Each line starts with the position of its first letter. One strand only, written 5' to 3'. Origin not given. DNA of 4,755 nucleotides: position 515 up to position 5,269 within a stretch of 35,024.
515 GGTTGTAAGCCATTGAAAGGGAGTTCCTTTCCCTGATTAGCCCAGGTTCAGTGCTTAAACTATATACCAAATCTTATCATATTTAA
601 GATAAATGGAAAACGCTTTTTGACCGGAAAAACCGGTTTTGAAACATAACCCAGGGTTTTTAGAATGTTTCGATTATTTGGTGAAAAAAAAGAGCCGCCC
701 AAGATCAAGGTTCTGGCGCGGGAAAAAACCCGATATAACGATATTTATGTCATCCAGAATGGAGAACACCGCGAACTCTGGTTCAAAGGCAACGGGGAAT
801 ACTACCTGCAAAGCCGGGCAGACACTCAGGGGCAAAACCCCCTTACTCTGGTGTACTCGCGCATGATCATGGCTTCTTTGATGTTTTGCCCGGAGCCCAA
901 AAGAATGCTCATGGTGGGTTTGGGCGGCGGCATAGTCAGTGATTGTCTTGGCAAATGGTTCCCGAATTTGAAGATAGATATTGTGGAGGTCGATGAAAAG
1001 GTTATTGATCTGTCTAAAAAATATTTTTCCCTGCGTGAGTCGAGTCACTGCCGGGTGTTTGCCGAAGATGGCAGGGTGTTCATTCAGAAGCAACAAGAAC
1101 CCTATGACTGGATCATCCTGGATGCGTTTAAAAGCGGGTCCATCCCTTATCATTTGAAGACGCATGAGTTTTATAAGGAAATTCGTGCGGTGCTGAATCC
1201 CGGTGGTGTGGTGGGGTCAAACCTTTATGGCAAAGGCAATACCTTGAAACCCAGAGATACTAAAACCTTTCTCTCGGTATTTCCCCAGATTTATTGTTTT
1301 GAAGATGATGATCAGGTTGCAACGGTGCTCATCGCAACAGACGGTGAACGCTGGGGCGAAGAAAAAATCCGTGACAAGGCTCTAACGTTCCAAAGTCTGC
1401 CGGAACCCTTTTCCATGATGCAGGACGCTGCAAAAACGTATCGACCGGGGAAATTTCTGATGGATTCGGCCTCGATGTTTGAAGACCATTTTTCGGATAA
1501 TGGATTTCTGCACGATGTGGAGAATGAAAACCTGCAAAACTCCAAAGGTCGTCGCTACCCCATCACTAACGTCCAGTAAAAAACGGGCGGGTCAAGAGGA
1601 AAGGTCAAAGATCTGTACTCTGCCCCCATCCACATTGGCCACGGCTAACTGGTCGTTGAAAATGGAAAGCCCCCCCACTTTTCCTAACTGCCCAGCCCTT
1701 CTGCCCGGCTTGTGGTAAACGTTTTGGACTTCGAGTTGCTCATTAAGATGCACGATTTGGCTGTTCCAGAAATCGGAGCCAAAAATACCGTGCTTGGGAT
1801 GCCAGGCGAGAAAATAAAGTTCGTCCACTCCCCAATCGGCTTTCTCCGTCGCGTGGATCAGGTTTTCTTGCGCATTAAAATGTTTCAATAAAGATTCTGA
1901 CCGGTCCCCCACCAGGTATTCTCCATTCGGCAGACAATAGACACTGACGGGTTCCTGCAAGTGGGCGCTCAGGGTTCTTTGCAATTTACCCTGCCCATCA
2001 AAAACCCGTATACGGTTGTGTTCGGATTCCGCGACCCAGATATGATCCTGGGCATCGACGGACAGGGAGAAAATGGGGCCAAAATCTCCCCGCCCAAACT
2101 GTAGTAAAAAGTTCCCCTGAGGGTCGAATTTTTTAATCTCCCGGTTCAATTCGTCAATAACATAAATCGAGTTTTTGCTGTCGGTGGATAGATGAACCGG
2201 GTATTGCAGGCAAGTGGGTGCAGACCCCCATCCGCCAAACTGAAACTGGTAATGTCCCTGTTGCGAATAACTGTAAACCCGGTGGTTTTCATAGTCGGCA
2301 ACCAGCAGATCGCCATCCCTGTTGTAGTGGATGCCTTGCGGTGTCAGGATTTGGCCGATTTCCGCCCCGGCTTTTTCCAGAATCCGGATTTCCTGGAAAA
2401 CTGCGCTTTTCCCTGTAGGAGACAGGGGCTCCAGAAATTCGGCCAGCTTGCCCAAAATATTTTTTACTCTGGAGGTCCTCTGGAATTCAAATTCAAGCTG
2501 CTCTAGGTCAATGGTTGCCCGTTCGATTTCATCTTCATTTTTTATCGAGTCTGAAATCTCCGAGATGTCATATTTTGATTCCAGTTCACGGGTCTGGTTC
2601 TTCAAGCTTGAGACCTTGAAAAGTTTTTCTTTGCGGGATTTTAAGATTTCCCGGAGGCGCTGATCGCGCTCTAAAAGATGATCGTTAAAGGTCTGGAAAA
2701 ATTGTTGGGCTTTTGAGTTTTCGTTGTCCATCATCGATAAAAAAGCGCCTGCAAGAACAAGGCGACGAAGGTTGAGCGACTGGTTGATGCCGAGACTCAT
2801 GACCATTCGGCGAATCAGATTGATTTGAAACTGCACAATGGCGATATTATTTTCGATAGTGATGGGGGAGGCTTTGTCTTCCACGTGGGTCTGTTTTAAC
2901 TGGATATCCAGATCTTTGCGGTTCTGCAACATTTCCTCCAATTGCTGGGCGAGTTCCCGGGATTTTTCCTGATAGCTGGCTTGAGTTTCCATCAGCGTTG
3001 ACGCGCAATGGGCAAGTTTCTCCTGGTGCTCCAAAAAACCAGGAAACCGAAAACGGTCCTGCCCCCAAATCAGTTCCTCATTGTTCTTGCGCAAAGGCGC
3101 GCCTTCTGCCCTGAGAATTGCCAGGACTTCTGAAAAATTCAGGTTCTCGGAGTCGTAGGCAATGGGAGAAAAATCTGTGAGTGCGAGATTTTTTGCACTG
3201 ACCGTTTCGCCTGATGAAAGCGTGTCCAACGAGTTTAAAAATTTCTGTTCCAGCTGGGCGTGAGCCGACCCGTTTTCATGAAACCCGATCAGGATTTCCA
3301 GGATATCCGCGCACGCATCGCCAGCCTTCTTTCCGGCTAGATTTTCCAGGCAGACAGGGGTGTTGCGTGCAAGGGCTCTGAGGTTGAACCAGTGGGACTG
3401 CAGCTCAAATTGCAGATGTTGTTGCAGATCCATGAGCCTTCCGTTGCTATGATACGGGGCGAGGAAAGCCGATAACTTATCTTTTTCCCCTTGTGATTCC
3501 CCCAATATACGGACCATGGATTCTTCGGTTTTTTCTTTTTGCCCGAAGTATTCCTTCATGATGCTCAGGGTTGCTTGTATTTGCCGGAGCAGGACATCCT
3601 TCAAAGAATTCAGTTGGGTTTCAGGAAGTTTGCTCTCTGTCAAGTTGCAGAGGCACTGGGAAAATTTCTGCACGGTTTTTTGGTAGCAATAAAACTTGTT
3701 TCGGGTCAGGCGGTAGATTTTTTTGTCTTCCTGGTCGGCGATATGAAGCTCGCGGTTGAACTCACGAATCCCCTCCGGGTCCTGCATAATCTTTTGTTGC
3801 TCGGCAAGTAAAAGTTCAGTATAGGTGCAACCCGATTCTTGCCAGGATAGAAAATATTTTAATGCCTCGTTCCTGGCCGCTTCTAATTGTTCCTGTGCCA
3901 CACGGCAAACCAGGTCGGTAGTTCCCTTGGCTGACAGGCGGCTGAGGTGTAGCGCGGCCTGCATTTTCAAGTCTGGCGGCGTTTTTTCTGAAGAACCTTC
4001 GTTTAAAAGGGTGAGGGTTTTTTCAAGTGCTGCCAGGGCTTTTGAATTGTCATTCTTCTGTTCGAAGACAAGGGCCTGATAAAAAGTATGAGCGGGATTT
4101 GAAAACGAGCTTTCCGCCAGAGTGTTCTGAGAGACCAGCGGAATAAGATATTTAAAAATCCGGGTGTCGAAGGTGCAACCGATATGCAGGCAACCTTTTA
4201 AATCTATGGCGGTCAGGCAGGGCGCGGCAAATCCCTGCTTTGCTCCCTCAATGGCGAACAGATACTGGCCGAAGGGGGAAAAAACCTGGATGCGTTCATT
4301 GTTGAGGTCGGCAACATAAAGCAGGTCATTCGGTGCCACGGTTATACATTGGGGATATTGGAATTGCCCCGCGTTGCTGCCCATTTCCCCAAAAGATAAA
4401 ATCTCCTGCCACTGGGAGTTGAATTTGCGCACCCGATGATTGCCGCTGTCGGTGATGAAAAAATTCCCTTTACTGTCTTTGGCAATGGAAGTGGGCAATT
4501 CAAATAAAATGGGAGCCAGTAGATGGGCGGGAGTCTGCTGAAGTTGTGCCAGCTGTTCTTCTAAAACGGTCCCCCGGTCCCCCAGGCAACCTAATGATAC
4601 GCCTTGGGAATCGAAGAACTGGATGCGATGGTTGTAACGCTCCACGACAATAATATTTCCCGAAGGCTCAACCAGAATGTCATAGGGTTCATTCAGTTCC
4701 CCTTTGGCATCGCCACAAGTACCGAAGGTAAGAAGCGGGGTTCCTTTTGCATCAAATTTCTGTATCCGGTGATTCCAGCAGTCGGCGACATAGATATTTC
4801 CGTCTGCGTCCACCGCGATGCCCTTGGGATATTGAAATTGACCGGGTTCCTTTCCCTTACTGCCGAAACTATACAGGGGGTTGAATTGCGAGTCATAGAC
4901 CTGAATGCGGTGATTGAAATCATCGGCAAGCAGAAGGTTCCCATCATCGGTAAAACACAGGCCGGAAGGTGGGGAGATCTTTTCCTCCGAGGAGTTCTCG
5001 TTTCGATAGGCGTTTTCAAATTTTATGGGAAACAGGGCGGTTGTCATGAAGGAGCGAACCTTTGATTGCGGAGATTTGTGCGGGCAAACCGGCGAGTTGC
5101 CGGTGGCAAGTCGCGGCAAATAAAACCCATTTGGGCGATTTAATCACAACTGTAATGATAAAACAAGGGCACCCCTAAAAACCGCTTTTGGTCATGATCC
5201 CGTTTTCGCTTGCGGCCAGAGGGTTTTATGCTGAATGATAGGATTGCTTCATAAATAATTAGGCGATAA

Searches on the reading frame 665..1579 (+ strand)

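Call 8: search_protein_families(library=pfam, proteins=[window:665-1579:+], max_evalue=0.001)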
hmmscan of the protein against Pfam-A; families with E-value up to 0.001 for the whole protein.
window:665-1579:+ (304 aa): 3 families
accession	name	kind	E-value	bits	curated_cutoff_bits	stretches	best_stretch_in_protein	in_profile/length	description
PF01564.23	Spermine_synth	-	1.1e-15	58.1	22.9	1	63-183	3-128/186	Spermine/spermidine synthase domain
PF05175.20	MTS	-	0.00018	21.7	23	1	77-182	31-135/170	Methyltransferase small domain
PF13649.12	Methyltransf_25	-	0.00038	21.5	27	1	82-181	2-97/97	Methyltransferase domain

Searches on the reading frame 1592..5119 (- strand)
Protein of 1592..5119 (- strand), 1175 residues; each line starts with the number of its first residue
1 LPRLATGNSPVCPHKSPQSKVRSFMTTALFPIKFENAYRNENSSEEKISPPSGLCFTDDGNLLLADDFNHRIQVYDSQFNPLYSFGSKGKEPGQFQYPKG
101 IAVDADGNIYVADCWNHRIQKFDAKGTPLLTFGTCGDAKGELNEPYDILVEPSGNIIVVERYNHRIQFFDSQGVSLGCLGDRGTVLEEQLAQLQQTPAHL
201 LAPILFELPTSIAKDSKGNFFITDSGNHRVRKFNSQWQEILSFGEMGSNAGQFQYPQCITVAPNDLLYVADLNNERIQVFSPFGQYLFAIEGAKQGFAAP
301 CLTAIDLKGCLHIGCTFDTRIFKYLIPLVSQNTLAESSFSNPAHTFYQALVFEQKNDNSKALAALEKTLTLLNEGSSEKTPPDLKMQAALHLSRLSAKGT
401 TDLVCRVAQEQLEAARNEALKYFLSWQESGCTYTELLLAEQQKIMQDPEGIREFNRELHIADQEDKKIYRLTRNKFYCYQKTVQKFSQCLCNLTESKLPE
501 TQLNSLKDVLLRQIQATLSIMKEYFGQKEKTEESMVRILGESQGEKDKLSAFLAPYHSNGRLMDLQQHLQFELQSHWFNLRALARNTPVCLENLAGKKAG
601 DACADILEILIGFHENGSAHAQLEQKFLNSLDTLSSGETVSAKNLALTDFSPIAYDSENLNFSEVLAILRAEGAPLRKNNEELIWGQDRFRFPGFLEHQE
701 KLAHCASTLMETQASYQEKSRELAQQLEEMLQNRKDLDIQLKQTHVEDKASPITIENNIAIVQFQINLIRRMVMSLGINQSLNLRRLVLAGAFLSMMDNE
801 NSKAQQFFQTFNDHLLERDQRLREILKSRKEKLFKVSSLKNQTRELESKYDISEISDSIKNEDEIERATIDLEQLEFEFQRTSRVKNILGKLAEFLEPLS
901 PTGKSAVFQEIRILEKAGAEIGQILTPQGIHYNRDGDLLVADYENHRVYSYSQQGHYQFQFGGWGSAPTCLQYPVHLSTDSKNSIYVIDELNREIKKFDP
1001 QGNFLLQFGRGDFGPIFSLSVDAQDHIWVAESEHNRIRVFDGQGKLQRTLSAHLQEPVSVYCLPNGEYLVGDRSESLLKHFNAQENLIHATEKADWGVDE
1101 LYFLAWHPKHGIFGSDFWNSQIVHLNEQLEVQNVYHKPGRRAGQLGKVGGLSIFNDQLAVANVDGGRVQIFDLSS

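Call 8: search_protein_families(library=pfam, proteins=[window:1592-5119:-], max_evalue=0.001)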
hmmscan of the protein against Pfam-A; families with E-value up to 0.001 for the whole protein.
window:1592-5119:- (1175 aa): 8 families
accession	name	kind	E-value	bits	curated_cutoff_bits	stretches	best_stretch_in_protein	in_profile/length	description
PF01436.27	NHL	-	9.9e-56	183.6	20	4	95-122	1-28/28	NHL repeat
PF08450.18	SGL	-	2e-16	60.8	26.3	1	44-127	129-215/246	SMP-30/Gluconolactonase/LRE-like region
PF17170.10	DUF5128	-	1.6e-12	47.7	22.9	1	935-1030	53-149/321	6-bladed beta-propeller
PF25021.1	TEN_NHL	-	5.7e-12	45.7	27.1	0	94-126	140-170/357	Teneurin NHL domain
PF13449.12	Phytase-like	-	8.4e-07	29.6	27.6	0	100-131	72-103/284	Esterase-like activity of phytase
PF24684.1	Vgb_lyase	-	4.2e-05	22.9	50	0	966-1066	175-276/290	Virginiamycin B lyase family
PF06739.17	SBBP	-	0.00041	20.7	20.5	0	97-112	14-29/38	Beta-propeller repeat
PF22701.2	Mala_s_1-like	-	0.00043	20.5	27.5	0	974-1049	90-165/195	Mal s 1 allergenic protein-like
